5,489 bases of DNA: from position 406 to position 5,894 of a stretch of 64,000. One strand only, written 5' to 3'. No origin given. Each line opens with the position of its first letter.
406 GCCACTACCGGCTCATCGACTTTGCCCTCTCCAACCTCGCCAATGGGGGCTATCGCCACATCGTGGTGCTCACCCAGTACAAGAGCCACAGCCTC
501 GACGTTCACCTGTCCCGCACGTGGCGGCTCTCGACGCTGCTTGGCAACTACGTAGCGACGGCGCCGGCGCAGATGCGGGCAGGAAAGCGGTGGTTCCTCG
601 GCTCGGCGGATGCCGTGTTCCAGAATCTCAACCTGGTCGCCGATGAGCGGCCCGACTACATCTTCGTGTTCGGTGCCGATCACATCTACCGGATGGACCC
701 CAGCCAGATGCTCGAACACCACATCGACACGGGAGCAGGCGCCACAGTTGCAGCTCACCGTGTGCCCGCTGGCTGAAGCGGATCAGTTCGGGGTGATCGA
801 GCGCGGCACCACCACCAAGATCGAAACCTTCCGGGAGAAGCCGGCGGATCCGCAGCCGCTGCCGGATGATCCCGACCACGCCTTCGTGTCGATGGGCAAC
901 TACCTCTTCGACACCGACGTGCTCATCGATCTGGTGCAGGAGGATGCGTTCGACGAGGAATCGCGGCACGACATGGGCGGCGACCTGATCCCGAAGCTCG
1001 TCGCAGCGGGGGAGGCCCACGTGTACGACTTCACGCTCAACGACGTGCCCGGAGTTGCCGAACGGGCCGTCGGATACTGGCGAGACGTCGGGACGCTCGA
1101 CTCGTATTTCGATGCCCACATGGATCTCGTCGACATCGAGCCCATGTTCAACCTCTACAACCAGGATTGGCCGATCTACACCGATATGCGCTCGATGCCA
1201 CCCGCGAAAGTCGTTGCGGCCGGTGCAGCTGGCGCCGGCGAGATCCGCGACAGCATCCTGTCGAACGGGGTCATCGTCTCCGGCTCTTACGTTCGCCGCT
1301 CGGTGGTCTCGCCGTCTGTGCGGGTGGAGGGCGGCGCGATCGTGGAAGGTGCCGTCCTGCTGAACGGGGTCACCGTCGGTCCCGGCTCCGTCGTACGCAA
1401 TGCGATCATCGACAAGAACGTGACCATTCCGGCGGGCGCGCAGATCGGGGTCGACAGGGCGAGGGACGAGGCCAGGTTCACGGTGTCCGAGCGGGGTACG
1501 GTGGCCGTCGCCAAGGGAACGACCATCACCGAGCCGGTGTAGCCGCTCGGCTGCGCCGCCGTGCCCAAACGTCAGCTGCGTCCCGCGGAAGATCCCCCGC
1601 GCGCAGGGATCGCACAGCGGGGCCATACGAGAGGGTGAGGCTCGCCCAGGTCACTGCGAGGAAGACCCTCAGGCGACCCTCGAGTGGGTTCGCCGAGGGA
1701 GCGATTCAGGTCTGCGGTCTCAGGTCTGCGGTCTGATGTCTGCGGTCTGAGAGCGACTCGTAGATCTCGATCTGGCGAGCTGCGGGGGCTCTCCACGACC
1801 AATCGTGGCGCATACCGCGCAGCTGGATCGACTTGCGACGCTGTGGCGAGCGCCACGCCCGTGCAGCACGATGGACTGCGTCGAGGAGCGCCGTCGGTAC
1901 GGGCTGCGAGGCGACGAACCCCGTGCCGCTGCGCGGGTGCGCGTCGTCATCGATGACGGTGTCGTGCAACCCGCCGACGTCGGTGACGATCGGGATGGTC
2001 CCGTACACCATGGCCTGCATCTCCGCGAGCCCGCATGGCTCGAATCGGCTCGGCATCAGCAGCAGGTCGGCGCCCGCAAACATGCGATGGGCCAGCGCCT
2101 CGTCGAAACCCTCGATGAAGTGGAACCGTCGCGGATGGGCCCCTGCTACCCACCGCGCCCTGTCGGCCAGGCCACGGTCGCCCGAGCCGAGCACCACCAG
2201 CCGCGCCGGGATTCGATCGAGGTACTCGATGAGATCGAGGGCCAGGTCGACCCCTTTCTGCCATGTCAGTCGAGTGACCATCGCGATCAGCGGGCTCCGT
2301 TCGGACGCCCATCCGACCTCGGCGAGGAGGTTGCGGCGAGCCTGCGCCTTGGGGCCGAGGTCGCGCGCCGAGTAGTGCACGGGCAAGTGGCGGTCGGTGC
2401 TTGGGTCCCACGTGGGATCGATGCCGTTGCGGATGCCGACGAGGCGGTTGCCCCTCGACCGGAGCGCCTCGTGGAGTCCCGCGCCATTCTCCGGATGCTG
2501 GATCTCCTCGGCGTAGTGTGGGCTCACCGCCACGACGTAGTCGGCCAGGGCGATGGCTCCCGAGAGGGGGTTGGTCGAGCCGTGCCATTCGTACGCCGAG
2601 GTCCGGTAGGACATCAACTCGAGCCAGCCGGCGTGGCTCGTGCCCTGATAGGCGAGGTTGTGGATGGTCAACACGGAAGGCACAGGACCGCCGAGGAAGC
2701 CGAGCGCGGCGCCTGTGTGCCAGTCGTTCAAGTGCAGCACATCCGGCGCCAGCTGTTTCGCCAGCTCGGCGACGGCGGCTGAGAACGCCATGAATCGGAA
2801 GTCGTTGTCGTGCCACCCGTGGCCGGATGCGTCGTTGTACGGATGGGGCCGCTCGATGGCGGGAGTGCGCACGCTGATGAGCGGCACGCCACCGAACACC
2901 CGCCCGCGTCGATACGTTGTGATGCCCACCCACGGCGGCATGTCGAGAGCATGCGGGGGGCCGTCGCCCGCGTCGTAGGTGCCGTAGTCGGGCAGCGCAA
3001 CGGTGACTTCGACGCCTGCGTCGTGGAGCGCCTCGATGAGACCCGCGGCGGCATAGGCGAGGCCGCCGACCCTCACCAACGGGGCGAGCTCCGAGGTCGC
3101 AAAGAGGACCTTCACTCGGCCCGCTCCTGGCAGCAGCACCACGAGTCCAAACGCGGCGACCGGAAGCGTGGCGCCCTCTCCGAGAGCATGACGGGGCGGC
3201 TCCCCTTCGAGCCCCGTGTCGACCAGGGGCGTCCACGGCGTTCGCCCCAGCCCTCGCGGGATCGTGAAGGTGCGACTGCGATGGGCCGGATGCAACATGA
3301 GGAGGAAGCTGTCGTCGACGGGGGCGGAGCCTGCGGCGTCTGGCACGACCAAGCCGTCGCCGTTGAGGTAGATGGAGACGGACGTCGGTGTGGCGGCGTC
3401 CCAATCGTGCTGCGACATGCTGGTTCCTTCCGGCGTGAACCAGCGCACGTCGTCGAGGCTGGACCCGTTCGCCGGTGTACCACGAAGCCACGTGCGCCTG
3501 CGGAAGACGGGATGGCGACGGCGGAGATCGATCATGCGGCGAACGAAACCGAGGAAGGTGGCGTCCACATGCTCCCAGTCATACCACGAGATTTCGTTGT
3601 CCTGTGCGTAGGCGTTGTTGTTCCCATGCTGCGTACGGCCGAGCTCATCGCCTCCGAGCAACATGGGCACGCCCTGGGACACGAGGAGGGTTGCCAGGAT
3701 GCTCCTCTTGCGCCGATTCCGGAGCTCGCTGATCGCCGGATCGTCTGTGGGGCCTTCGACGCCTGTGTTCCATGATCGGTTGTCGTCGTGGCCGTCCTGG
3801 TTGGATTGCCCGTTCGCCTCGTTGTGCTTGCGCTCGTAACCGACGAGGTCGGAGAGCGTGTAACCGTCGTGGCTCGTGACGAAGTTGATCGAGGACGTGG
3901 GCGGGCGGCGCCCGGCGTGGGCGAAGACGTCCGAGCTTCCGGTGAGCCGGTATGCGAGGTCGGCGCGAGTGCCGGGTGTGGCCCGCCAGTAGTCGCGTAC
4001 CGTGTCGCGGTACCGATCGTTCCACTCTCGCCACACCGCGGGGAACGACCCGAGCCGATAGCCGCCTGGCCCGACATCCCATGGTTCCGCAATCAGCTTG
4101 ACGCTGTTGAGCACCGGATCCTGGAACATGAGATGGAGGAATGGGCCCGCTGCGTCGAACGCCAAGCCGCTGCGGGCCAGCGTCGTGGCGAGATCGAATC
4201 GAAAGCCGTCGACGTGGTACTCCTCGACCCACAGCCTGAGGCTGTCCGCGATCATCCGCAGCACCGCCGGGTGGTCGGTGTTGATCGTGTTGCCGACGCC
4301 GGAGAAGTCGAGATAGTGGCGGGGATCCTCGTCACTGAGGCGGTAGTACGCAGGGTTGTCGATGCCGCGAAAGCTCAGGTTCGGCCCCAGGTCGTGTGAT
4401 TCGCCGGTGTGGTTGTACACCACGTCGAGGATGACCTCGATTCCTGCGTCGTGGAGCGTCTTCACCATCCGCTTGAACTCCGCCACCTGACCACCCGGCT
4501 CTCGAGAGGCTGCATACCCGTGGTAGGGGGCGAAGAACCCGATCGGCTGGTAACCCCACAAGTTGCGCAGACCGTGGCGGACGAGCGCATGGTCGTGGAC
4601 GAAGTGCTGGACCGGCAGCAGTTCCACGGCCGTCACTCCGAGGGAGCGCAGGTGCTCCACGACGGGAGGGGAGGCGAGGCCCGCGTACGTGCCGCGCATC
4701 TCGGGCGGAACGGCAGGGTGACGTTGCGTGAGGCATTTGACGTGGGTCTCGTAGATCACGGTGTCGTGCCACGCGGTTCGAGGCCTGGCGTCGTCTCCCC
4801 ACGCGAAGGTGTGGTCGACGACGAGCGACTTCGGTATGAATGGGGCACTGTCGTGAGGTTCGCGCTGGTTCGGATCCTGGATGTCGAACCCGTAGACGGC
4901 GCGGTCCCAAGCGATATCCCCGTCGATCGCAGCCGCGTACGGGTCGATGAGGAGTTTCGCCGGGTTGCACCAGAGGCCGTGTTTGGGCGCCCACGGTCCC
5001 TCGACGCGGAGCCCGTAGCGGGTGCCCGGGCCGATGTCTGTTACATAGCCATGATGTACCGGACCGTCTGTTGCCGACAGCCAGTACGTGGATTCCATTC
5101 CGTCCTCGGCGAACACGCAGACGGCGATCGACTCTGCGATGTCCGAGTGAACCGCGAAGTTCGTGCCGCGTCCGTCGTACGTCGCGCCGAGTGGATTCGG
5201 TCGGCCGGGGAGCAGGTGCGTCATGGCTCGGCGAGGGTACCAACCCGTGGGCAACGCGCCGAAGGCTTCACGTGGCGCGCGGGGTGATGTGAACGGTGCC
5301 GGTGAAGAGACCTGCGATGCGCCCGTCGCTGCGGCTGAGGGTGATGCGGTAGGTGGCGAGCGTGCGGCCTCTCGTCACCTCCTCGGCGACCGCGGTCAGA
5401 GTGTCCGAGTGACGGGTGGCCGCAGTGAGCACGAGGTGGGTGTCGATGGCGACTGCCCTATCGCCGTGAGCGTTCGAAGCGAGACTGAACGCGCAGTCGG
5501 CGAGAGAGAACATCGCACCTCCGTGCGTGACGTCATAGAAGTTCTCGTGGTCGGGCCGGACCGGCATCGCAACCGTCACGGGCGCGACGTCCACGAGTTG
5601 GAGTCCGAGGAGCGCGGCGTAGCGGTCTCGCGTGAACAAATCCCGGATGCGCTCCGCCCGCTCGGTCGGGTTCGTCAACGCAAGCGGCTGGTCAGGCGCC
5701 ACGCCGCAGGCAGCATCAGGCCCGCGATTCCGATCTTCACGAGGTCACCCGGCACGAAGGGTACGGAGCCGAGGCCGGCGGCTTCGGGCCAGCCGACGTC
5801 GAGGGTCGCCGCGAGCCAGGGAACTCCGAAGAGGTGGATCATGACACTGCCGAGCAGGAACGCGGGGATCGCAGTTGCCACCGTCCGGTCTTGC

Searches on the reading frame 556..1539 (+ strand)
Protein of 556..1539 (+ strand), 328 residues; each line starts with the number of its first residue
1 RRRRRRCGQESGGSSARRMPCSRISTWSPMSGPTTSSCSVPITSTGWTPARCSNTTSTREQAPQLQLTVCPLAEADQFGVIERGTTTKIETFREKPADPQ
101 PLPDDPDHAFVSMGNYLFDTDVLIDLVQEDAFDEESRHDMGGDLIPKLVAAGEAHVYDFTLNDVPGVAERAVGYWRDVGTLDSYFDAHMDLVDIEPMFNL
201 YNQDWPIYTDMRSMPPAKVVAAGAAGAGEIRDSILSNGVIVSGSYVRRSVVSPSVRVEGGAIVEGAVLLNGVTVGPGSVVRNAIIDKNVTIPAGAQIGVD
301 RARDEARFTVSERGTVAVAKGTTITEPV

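Call 58: search_protein_families(library=pfam, proteins=[window:556-1539:+], max_evalue=0.00001)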
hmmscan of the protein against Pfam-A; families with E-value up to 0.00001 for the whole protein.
window:556-1539:+ (328 aa): 4 families
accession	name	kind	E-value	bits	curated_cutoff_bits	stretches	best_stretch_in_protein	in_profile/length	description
PF24894.1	Hexapep_GlmU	-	2.9e-32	111.3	23.3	1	215-318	1-104/104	GlmU-like, C-terminal hexapeptide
PF00483.29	NTP_transferase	-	3.5e-23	82.9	21.2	1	64-191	132-242/245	Nucleotidyl transferase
PF25247.1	LbH_GLGC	-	1.9e-09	38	27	0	272-326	74-132/135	GLGC left-handed parallel beta-helix domain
PF25084.1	LbH_EIF2B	-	1.3e-07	32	54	1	236-298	26-88/105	EIF2B subunit epsilon LbH domain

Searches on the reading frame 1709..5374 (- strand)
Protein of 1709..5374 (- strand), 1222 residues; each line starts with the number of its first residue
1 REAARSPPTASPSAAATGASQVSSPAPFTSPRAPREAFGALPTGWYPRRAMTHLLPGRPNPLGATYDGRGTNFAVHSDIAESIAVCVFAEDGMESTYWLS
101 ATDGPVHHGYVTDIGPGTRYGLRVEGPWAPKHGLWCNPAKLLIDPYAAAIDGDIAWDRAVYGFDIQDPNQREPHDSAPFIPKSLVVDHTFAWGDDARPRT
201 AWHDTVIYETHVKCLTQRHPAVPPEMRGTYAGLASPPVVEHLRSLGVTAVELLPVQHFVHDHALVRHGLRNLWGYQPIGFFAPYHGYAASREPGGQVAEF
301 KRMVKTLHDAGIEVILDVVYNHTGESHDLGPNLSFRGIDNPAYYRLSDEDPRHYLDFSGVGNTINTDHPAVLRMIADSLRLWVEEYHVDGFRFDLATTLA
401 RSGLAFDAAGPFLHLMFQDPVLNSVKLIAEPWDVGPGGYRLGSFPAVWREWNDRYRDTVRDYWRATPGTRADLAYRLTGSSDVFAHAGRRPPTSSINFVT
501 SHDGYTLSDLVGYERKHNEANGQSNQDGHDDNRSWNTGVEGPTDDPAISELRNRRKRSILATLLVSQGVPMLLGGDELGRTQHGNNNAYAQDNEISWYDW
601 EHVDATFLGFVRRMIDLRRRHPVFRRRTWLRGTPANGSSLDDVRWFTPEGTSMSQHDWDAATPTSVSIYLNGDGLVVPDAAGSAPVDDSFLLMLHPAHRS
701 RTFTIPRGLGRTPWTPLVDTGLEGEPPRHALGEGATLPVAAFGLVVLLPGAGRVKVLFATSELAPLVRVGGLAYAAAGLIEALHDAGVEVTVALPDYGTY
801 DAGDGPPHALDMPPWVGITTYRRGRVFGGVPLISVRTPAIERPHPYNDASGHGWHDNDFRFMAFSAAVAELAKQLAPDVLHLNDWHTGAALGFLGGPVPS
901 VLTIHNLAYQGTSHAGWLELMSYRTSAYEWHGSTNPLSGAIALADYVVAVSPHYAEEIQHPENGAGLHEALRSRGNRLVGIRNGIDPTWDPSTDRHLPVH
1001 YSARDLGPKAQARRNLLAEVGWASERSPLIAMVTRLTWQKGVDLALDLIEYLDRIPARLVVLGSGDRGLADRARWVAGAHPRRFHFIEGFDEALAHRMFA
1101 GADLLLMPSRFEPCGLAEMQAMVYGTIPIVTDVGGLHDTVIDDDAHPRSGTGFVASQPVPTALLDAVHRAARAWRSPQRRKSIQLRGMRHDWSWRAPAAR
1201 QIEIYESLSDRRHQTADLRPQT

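Call 58: search_protein_families(library=pfam, proteins=[window:1709-5374:-], max_evalue=0.00001)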
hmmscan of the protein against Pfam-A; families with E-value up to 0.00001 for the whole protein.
window:1709-5374:- (1222 aa): 7 families
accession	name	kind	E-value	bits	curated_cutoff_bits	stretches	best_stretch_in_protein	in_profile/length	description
PF08323.17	Glyco_transf_5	-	1.9e-52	178.8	22.7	1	755-972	1-238/239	Starch synthase catalytic domain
PF00534.26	Glycos_transf_1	-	2.9e-17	63.2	26.4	1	1025-1174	13-159/172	Glycosyl transferases group 1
PF13692.12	Glyco_trans_1_4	-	2.1e-14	54.4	27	1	1028-1169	2-138/142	Glycosyl transferases group 1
PF00128.31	Alpha-amylase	-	7.2e-14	52.3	22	1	239-401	25-195/446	Alpha amylase, catalytic domain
PF02922.24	CBM_48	-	7.6e-12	45.8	22.4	1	61-147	1-83/83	Carbohydrate-binding module 48 (Isoamylase N-terminal domain)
PF13439.12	Glyco_transf_4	-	2.2e-11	44.5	28.5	1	769-960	1-150/170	Glycosyltransferase Family 4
PF13579.12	Glyco_trans_4_4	-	8.3e-11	42.9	29.7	1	770-958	1-142/158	Glycosyl transferase 4-like domain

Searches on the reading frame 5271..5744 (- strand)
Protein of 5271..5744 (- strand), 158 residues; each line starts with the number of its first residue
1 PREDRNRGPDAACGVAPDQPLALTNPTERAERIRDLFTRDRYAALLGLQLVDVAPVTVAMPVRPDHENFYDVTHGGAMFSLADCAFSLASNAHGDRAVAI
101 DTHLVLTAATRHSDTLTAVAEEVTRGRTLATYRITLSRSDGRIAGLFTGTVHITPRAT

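Call 58: search_protein_families(library=pfam, proteins=[window:5271-5744:-], max_evalue=0.00001)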
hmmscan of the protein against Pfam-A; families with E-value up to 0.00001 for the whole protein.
window:5271-5744:- (158 aa): 1 family
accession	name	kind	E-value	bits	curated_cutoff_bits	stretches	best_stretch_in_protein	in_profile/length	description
PF03061.28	4HBT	-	5.8e-09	36.6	20.6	1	72-142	3-76/79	Thioesterase superfamily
